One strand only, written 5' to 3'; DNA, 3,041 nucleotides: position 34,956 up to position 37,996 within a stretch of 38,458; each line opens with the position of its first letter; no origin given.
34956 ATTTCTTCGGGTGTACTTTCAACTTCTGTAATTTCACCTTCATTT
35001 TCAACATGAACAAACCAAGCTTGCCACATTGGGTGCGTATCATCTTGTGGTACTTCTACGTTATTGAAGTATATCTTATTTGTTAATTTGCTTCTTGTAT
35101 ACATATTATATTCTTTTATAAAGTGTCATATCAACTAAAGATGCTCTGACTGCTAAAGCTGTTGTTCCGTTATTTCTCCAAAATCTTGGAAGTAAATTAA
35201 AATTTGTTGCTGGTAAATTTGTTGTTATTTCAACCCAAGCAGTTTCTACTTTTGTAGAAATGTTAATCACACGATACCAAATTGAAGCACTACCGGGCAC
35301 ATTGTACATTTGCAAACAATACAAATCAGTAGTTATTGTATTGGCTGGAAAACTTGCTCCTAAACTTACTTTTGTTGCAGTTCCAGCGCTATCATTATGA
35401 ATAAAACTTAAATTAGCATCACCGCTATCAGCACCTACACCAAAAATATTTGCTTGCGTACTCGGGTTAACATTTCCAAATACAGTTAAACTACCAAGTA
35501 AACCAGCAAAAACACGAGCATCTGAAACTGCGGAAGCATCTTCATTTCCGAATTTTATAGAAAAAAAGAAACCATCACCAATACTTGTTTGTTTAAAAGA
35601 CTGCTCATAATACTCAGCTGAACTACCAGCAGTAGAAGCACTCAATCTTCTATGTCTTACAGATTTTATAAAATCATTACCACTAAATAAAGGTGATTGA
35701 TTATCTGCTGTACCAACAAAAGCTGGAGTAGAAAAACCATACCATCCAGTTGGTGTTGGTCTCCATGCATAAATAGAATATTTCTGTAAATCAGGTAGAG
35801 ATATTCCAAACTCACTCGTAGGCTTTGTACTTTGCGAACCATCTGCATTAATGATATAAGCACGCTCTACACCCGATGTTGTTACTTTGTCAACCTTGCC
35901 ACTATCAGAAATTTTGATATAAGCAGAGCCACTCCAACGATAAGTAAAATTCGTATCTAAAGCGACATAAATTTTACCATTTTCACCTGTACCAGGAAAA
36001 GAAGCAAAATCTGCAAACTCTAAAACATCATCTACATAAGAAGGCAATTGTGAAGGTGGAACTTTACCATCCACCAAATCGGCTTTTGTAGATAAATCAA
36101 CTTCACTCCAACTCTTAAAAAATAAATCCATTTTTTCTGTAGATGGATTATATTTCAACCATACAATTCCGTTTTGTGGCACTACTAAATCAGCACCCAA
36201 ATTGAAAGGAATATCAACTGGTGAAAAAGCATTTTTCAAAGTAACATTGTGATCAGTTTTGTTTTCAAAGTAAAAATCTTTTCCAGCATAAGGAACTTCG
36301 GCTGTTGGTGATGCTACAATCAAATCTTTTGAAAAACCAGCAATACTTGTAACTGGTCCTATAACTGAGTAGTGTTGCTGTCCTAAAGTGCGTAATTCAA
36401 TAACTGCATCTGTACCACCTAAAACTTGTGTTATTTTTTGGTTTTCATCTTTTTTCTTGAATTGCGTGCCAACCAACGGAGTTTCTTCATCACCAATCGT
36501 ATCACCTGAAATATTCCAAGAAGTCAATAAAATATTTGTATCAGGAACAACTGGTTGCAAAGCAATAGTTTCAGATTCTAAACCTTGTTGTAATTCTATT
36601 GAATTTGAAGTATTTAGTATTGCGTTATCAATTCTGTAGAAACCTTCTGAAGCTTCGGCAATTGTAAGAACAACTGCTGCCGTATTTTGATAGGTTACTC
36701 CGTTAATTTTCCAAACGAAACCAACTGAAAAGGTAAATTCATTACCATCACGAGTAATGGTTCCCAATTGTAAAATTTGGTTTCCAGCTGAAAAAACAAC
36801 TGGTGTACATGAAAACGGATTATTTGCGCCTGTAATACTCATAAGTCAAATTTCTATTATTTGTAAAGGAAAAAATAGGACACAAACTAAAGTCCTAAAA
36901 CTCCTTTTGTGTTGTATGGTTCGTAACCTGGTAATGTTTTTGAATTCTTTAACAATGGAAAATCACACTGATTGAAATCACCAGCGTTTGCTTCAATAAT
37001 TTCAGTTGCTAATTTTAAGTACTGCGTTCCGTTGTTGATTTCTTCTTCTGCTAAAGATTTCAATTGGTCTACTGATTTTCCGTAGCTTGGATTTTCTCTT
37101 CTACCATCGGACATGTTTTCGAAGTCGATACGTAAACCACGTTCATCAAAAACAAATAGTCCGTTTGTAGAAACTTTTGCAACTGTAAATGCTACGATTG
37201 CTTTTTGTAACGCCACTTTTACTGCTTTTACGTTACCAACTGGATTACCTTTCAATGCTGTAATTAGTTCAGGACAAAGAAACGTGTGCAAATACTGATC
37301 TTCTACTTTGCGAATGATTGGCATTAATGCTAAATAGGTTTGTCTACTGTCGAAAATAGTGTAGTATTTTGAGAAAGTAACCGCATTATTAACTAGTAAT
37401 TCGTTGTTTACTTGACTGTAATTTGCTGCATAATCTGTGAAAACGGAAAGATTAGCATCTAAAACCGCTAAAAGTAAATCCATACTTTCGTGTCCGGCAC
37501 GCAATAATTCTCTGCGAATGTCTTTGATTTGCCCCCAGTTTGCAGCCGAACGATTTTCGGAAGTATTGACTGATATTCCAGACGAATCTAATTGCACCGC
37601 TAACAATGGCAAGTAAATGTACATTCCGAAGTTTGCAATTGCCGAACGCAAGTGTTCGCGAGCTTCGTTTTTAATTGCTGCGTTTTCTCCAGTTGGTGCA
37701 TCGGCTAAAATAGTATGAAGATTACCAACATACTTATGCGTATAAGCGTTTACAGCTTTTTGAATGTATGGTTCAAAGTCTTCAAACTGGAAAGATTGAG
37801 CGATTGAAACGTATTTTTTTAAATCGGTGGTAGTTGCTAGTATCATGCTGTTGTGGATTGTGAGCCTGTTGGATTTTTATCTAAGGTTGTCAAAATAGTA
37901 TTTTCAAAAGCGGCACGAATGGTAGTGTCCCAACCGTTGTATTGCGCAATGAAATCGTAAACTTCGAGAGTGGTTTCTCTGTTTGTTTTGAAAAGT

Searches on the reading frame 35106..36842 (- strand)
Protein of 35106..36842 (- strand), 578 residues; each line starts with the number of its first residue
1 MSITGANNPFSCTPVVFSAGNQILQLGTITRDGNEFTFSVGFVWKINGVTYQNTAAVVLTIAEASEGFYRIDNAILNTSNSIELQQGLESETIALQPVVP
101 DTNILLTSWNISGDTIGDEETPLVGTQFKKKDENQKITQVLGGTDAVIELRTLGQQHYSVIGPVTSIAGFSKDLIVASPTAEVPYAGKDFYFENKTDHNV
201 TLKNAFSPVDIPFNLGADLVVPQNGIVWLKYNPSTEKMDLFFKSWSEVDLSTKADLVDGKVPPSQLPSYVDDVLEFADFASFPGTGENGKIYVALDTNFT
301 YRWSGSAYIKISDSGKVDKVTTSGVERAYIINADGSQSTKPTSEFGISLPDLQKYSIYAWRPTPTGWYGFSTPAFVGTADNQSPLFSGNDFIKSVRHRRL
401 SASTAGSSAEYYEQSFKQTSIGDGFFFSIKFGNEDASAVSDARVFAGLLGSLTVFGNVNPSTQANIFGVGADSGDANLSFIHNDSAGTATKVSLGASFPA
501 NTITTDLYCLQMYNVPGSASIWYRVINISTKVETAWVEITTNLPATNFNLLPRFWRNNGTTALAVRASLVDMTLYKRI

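Call 11: search_protein_families(library=phrogs, proteins=[window:35106-36842:-], max_evalue=0.001)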
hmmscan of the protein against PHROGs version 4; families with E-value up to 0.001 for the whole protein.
window:35106-36842:- (578 aa): 6 families
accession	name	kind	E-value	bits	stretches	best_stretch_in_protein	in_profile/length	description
phrog_15439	-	other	1.8e-18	68.4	1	264-313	60-109/290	peptidase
phrog_13925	-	unknown function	3.6e-15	56.4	1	444-566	507-628/640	-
phrog_2952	-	tail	6e-13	49.6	1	244-307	210-271/488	minor tail protein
phrog_3018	-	head and packaging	2.1e-12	47.8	1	246-328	28-110/341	head decoration protein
phrog_38707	-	unknown function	1.4e-06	28.2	1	258-321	453-525/675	-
phrog_6813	-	unknown function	0.00012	21.5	1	272-340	55-125/907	-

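Call 20: search_protein_families(library=pfam, proteins=[window:35106-36842:-], max_evalue=0.01)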
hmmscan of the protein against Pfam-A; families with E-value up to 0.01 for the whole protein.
window:35106-36842:- (578 aa): 0 families

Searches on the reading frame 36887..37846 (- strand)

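Call 20: search_protein_families(library=pfam, proteins=[window:36887-37846:-], max_evalue=0.01)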
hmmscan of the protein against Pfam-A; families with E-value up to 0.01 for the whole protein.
window:36887-37846:- (319 aa): 1 family
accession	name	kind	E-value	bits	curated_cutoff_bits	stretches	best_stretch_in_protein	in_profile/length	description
PF20459.4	DUF6712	-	1.1e-13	51.6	25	1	47-144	19-116/121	Family of unknown function (DUF6712)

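Call 34: search_protein_families(library=phrogs, proteins=[window:36887-37846:-], max_evalue=0.01)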
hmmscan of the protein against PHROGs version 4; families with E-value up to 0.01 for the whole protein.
window:36887-37846:- (319 aa): 1 family
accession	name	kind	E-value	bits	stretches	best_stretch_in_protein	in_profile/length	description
phrog_27760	-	unknown function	0.00018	21.9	1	99-219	109-230/320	-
